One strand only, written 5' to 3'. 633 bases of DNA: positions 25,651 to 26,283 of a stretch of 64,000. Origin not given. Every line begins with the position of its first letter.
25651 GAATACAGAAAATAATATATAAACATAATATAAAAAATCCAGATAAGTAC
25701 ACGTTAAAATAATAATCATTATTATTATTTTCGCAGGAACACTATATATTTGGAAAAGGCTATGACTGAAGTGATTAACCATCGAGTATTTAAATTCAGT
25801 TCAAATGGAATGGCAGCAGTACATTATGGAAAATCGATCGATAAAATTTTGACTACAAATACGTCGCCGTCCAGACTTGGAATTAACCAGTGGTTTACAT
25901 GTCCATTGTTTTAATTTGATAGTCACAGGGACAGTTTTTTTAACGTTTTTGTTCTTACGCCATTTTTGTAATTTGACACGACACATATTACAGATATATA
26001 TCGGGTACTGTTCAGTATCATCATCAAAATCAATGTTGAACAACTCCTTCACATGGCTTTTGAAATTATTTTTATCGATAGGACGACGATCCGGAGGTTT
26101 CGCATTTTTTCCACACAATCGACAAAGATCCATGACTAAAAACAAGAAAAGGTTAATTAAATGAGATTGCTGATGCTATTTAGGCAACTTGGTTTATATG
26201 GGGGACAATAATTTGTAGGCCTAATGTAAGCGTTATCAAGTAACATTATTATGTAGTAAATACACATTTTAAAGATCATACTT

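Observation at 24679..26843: TIR DNA transposon with 7-bp TSD carrying only a C4 zinc-finger ORF, nested in the ERI3-like intron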

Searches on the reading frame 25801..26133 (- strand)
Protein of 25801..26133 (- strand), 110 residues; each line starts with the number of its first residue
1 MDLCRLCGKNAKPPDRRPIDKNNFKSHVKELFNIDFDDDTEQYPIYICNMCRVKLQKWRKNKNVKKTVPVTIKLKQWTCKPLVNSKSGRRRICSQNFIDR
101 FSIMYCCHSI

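Call 6: search_protein_families(library=pfam, proteins=[window:25804-26133:-], max_evalue=10)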
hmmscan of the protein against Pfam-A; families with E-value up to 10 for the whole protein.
seq(110 aa): 1 family
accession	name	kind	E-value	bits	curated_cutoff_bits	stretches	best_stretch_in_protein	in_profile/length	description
PF07776.21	zf-AD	-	2.1e-07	31.5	28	1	3-60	1-60/75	Zinc-finger associated domain (zf-AD)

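Call 10: find_homologous_proteins(query=window:25804-26133:-, max_evalue=0.01)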
Query seq(110 aa): no candidate shares three 5-residue words with the query. No homologue found.

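Call 15: search_protein_representatives(protein=window:25801-26133:-)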
Query: 110 residues. Proteins with E-value up to 0.001 (for the whole library): 25; up to 1e-10: 0; up to 1e-30: 0. The best 25 are listed.
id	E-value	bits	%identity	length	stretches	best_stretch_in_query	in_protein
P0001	2.1e-10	57.2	45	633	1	3-75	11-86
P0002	2.7e-09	53.6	44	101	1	2-87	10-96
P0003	3.7e-09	53.2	41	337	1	3-73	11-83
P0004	4.8e-09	52.8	40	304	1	3-75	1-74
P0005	3.2e-08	50.1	42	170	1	4-78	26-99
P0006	7.7e-07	45.7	36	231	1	2-74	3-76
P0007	3.0e-06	43.8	39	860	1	3-76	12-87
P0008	3.8e-06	43.4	40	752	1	3-75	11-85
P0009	5.5e-06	42.9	36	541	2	3-66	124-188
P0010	7.6e-06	42.5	36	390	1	1-77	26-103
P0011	1.3e-05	41.7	42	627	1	3-68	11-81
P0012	1.5e-05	41.5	36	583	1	3-78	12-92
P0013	1.8e-05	41.3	33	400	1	2-76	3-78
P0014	1.9e-05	41.2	33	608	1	3-80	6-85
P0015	3.3e-05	40.4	37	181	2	2-69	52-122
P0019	1.1e-04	38.7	37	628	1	3-70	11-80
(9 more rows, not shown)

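Call 16: search_protein_families(library=pfam, proteins=[P0001, P0007, P0008, P0009, P0011, P0012, P0014, P0019, P0003, P0010], max_evalue=0.01)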
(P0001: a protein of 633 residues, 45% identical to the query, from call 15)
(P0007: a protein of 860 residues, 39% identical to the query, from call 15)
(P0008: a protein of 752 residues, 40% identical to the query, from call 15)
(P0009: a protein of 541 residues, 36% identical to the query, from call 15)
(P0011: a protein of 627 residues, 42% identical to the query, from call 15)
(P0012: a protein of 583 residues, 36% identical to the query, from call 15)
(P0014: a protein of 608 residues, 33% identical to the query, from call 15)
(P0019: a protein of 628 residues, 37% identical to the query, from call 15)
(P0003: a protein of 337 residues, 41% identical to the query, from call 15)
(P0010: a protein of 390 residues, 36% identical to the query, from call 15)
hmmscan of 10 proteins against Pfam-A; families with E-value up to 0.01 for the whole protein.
P0001 (633 aa): 4 families
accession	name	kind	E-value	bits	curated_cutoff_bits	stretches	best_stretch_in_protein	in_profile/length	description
PF21787.3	TNP-like_RNaseH_N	-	5.6e-18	66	24.6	1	429-573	3-134/137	TNP-like, RNase H N-terminal domain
PF12560.13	RAG1_imp_bd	-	6.5e-07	29.6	23.3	1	41-103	149-210/284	RAG1 importin binding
PF12017.13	Tnp_P_element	-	0.004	18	23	1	371-420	27-72/73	Transposable element P transposase-like, HTH domain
PF07776.21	zf-AD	-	0.0092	16.6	28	0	11-70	1-59/75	Zinc-finger associated domain (zf-AD)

P0007 (860 aa): 5 families
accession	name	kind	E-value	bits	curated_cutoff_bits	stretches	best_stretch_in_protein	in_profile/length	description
PF21787.3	TNP-like_RNaseH_N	-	3.4e-26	92.6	24.6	1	424-570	3-135/137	TNP-like, RNase H N-terminal domain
PF21788.2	TNP-like_GBD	-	1.1e-15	58.5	24.8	1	601-720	2-114/119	TNP-like, GTP-binding insertion domain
PF12560.13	RAG1_imp_bd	-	3.7e-08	33.7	23.3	1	37-102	142-209/284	RAG1 importin binding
PF21789.3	TNP-like_RNaseH_C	-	3.3e-07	30.6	24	1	798-826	2-30/35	TNP-like, RNase H C-terminal domain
PF07776.21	zf-AD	-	0.00017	22.2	28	1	12-71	1-60/75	Zinc-finger associated domain (zf-AD)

P0008 (752 aa): 2 families
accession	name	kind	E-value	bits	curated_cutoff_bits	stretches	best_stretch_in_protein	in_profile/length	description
PF21787.3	TNP-like_RNaseH_N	-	9.6e-24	84.7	24.6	1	411-556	2-134/137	TNP-like, RNase H N-terminal domain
PF21788.2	TNP-like_GBD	-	2.8e-14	54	24.8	1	588-708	2-115/119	TNP-like, GTP-binding insertion domain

P0009 (541 aa): 2 families
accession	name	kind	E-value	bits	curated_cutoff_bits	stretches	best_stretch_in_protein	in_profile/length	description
PF12560.13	RAG1_imp_bd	-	1.9e-05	24.8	23.3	1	24-103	147-222/284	RAG1 importin binding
PF07776.21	zf-AD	-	7.2e-05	23.4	28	0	1-50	1-54/75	Zinc-finger associated domain (zf-AD)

P0011 (627 aa): 2 families
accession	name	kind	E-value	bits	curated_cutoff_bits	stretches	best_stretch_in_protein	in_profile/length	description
PF21787.3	TNP-like_RNaseH_N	-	7.2e-27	94.8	24.6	1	416-562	2-136/137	TNP-like, RNase H N-terminal domain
PF12017.13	Tnp_P_element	-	0.0011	19.8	23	1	366-407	32-71/73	Transposable element P transposase-like, HTH domain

P0012 (583 aa): 2 families
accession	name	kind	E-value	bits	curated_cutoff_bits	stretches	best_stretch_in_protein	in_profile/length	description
PF21787.3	TNP-like_RNaseH_N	-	2.3e-24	86.7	24.6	1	419-560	2-134/137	TNP-like, RNase H N-terminal domain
PF07776.21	zf-AD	-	0.0046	17.6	28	0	12-77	1-63/75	Zinc-finger associated domain (zf-AD)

P0014 (608 aa): 2 families
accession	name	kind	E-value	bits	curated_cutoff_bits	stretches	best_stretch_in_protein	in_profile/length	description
PF21787.3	TNP-like_RNaseH_N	-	3.6e-16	60.2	24.6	1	405-547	4-135/137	TNP-like, RNase H N-terminal domain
PF07776.21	zf-AD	-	0.0011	19.6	28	1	7-64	2-59/75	Zinc-finger associated domain (zf-AD)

P0019 (628 aa): 2 families
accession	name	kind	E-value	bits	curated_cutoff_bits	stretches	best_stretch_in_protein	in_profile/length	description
PF21787.3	TNP-like_RNaseH_N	-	2.5e-21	76.9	24.6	1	426-566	2-134/137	TNP-like, RNase H N-terminal domain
PF07776.21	zf-AD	-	8.9e-06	26.3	28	1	11-73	1-63/75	Zinc-finger associated domain (zf-AD)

P0003 (337 aa): 2 families
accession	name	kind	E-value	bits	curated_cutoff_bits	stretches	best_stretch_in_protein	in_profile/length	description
PF07776.21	zf-AD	-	0.0002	22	28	1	11-68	1-58/75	Zinc-finger associated domain (zf-AD)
PF12560.13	RAG1_imp_bd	-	0.00084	19.4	23.3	1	37-123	146-234/284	RAG1 importin binding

P0010 (390 aa): 2 families
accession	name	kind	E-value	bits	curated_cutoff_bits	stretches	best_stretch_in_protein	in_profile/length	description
PF07776.21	zf-AD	-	3.7e-05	24.3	28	1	28-85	1-59/75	Zinc-finger associated domain (zf-AD)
PF05837.17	CENP-H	-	0.00021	21.7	29.9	1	296-364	93-167/202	Centromere protein H (CENP-H)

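Call 33: list_cluster_members(proteins=[P0001, P0002, P0003, P0004, P0005, P0006, P0007, P0008, P0011, P0012])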
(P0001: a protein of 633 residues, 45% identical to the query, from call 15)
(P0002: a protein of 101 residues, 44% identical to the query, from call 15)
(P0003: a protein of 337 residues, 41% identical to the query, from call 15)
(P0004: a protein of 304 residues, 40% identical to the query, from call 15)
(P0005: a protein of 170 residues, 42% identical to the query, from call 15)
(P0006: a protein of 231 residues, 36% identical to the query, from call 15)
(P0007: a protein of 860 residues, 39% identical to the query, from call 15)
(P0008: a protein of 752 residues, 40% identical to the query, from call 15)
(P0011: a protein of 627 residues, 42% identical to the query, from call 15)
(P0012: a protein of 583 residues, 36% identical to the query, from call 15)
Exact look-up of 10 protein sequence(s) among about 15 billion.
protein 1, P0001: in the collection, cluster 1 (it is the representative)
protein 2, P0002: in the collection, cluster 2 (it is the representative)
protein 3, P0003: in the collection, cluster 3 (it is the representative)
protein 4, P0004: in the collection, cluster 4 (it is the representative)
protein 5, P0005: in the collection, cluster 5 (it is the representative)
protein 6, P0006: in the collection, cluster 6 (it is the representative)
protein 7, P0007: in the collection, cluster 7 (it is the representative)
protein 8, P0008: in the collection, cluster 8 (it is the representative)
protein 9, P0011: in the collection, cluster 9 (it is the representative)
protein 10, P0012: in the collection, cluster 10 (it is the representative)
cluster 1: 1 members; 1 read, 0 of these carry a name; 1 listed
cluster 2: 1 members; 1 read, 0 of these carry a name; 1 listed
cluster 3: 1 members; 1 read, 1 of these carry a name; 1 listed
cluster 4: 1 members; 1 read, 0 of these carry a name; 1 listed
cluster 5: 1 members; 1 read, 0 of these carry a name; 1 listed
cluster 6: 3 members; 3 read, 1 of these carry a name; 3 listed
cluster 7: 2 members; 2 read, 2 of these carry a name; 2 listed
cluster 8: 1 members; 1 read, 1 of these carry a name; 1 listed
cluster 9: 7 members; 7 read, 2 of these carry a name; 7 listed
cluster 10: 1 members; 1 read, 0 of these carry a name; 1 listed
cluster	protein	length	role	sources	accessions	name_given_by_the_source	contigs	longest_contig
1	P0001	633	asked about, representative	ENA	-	-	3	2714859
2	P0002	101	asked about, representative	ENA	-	-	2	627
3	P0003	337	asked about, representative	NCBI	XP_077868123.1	uncharacterized protein LOC144357977 [Saccoglossus kowalevskii]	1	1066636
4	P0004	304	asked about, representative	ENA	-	-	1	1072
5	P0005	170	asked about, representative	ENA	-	-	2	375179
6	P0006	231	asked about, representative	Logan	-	-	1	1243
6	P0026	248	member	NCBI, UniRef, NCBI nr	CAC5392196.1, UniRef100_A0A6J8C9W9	RAG1 [Mytilus coruscus] | RAG1 n=1 Tax=Mytilus coruscus TaxID=42192 RepID=A0A6J8C9W9_MYTCO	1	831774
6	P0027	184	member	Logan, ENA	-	-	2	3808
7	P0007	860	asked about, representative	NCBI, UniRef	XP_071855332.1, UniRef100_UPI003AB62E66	uncharacterized protein [Apostichopus japonicus] | uncharacterized protein isoform X2 n=1 Tax=Stichopus japonicus TaxID=307972 ...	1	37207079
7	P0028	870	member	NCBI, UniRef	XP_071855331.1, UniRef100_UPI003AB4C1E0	uncharacterized protein [Apostichopus japonicus] | uncharacterized protein isoform X1 n=1 Tax=Stichopus japonicus TaxID=307972 ...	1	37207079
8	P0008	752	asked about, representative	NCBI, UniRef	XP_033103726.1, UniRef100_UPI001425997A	uncharacterized protein LOC117106473, partial [Anneissia japonica] | uncharacterized protein LOC117106473 n=1 Tax=Anneissia japonica TaxID=1529436 ...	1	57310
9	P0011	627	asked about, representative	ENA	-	-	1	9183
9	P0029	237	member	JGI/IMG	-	hypothetical protein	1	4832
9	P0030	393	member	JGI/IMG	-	hypothetical protein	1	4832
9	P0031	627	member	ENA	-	-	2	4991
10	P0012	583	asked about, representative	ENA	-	-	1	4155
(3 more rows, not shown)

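Call 36: find_homologous_proteins(query=A1, max_evalue=1e-10)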
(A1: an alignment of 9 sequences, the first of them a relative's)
Query A1 (9 sequences) (633 aa, profile of the alignment): 22 proteins with E <= 1e-10 among 8000 candidates.
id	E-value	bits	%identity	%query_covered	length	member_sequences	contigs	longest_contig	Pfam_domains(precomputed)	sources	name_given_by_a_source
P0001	1.8e-269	914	100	100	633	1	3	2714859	PF21787.4,PF12560.14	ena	-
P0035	1.9e-226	772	37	98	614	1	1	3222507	PF21787.4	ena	-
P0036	1.5e-223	762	34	100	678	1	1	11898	PF21787.4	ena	-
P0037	1.8e-214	732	56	100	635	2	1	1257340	PF21787.4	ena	-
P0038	1.3e-213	730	34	100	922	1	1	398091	PF21787.4,PF21788.3,PF21789.4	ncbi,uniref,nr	ncbi:uncharacterized protein LOC110988468 [Acanthaster planci]|uniref:Uncharacterized protein LOC110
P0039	3.4e-209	715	35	99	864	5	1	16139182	PF21787.4,PF21788.3,PF21789.4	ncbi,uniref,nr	ncbi:uncharacterized protein LOC119732793 [Patiria miniata]|uniref:Transposase n=1 Tax=Patiria minia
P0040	6.0e-202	691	35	99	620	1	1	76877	PF21787.4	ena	-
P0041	7.8e-181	621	34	100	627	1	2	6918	PF21787.4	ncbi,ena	-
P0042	1.8e-177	610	39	100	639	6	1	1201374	PF21787.4,PF12560.14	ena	-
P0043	5.1e-168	579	31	100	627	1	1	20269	PF21787.4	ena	-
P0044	5.6e-166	572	30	99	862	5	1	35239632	PF21787.4,PF21788.3,PF21789.4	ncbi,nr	ncbi:uncharacterized protein LOC105444767 isoform X2 [Strongylocentrotus purpuratus]|nr:uncharacteri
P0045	5.4e-158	546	31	100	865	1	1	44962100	PF21787.4,PF21788.3,PF21789.4,PF07776.22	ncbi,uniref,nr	ncbi:Transposable element P transposase [Holothuria leucospilota]|uniref:Transposable element P tran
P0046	4.9e-147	510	33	94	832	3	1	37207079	PF21787.4,PF21788.3,PF21789.4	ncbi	ncbi:uncharacterized protein [Apostichopus japonicus]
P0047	1.6e-121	425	35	62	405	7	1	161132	PF21787.4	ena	-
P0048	1.9e-98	349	36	51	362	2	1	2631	PF21787.4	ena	-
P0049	1.0e-78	284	32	50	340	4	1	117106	PF21787.4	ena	-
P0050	1.2e-77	280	37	36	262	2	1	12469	PF21787.4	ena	-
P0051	2.9e-77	279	29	50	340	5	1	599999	PF21787.4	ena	-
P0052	2.3e-51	194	39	32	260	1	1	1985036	PF21787.4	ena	-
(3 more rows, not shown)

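Call 37: find_encoding_contigs(protein=P0001, flank=6000, max_places=4)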
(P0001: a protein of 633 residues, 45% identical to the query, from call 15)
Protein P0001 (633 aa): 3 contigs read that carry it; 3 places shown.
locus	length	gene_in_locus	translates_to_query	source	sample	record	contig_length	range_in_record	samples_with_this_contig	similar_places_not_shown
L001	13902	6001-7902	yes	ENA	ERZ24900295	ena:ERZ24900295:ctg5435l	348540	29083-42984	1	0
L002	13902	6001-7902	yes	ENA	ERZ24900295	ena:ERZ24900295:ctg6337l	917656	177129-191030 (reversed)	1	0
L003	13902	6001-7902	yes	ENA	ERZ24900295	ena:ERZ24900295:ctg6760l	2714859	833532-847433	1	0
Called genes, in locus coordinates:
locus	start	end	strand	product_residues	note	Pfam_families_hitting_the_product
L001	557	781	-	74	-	-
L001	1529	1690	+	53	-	-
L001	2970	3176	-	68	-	-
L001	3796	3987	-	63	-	-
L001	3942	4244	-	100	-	-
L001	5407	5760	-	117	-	-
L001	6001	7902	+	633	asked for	PF12560:RAG1_imp_bd (weak), PF21787:TNP-like_RNaseH_N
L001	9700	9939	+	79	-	PF21789:TNP-like_RNaseH_C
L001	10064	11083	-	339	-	-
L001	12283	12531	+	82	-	-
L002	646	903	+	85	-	-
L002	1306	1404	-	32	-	-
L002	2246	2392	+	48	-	-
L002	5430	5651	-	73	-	-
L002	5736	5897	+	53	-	-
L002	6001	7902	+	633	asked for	PF12560:RAG1_imp_bd (weak), PF21787:TNP-like_RNaseH_N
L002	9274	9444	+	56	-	-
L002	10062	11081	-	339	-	-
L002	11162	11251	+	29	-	-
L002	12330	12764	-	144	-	PF00628:PHD (weak)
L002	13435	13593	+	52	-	-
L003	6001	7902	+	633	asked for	PF12560:RAG1_imp_bd (weak), PF21787:TNP-like_RNaseH_N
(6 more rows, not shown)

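Call 43: search_protein_families(library=pfam, proteins=[L002:10065-11081:-, L002:12333-12764:-], max_evalue=1)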
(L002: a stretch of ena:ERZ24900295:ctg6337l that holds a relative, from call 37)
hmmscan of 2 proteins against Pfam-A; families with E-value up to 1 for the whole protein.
L002:10065-11081:- (339 aa): 3 families
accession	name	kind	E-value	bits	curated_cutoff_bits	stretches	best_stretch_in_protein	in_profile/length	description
PF25577.1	TPR_TAF2_C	-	0.001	18.4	27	1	148-279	171-298/363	TAF2-like, TPR repeats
PF12596.13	Tnp_P_element_C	-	0.03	15.4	22.6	1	144-182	60-97/107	87kDa Transposase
PF17925.6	TetR_C_20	-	0.22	12.2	26.5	0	104-143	53-92/107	Tetracyclin repressor-like, C-terminal domain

L002:12333-12764:- (144 aa): 1 family
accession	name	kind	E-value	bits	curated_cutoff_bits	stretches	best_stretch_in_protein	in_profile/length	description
PF00628.35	PHD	-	5.6e-06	26.7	24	1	43-88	1-47/47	PHD-finger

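Call 52: find_encoding_contigs(protein=P0037, flank=8000, max_places=3)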
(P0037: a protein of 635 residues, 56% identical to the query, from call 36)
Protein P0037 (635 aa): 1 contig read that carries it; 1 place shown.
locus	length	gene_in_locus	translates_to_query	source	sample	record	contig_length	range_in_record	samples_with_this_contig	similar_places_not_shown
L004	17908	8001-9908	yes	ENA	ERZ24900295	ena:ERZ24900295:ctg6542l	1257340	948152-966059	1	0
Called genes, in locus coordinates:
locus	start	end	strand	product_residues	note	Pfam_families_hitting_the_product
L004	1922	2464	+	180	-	-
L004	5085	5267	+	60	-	-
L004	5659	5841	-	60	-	-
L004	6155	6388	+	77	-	-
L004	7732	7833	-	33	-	-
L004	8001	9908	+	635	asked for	PF21787:TNP-like_RNaseH_N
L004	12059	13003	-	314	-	-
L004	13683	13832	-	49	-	-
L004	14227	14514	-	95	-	PF00628:PHD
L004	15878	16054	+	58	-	-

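Call 53: find_encoding_contigs(protein=P0042, flank=8000, max_places=3)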
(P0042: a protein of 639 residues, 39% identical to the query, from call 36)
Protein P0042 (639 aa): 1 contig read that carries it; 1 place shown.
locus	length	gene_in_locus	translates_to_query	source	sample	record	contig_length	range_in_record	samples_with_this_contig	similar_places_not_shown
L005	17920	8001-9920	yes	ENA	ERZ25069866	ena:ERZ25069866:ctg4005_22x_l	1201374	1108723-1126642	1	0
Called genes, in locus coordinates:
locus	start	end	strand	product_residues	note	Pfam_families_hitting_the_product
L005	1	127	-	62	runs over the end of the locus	-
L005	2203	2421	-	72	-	-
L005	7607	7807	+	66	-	-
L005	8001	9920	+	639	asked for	PF12560:RAG1_imp_bd (weak), PF21787:TNP-like_RNaseH_N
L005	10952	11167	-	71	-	-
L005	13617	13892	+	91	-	PF21789:TNP-like_RNaseH_C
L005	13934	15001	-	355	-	-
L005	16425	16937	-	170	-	-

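Call 54: find_encoding_contigs(protein=P0035, flank=8000, max_places=3)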
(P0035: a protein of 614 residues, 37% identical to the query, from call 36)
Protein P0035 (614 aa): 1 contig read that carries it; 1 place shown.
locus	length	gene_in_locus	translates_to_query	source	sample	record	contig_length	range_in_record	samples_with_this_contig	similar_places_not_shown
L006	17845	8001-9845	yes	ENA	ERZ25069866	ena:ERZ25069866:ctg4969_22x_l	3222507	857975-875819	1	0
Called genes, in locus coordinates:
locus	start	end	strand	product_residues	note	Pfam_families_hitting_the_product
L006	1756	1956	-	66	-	-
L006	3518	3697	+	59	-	-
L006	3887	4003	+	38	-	-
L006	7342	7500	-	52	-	-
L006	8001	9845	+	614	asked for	PF21787:TNP-like_RNaseH_N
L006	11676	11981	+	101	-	PF21789:TNP-like_RNaseH_C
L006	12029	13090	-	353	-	-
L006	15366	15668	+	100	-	-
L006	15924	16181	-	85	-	PF23011:PHD-1st_NSD (weak), PF00628:PHD (weak)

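Call 84: search_protein_families(library=pfam, alignment_id=A6, max_evalue=1)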
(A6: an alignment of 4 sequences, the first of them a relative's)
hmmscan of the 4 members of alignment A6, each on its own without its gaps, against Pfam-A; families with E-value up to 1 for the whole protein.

A. member 1, L002:10065-11081:- (339 aa): 3 families
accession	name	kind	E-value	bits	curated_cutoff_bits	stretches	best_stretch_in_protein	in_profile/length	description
PF25577.1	TPR_TAF2_C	-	0.001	18.4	27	1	148-279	171-298/363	TAF2-like, TPR repeats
PF12596.13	Tnp_P_element_C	-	0.03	15.4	22.6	1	144-182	60-97/107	87kDa Transposase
PF17925.6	TetR_C_20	-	0.22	12.2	26.5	0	104-143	53-92/107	Tetracyclin repressor-like, C-terminal domain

B. families by the number of members that match (of 4 scanned): 10 families
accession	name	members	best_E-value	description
PF25577.1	TPR_TAF2_C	1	0.001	TAF2-like, TPR repeats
PF20649.3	COG5_C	1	0.0069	Conserved oligomeric Golgi complex subunit 5, C-terminal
PF15090.11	DUF4553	1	0.0076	Domain of unknown function (DUF4553)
PF18043.6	T4_Rnl2_C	1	0.0082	T4 RNA ligase 2 C-terminal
PF12596.13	Tnp_P_element_C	1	0.03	87kDa Transposase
PF00784.22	MyTH4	1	0.067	MyTH4 domain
PF00348.22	polyprenyl_synt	1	0.12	Polyprenyl synthetase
PF11260.13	Spidroin_MaSp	1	0.12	Major ampullate spidroin 1 and 2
PF04286.17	DUF445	1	0.18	Protein of unknown function (DUF445)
PF17925.6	TetR_C_20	1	0.22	Tetracyclin repressor-like, C-terminal domain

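Call 87: search_solved_structures(query=window:25804-26133:-, max_evalue=10, show_alignments=3)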
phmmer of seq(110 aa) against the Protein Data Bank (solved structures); distinct sequences matched with E-value up to 10: 0.
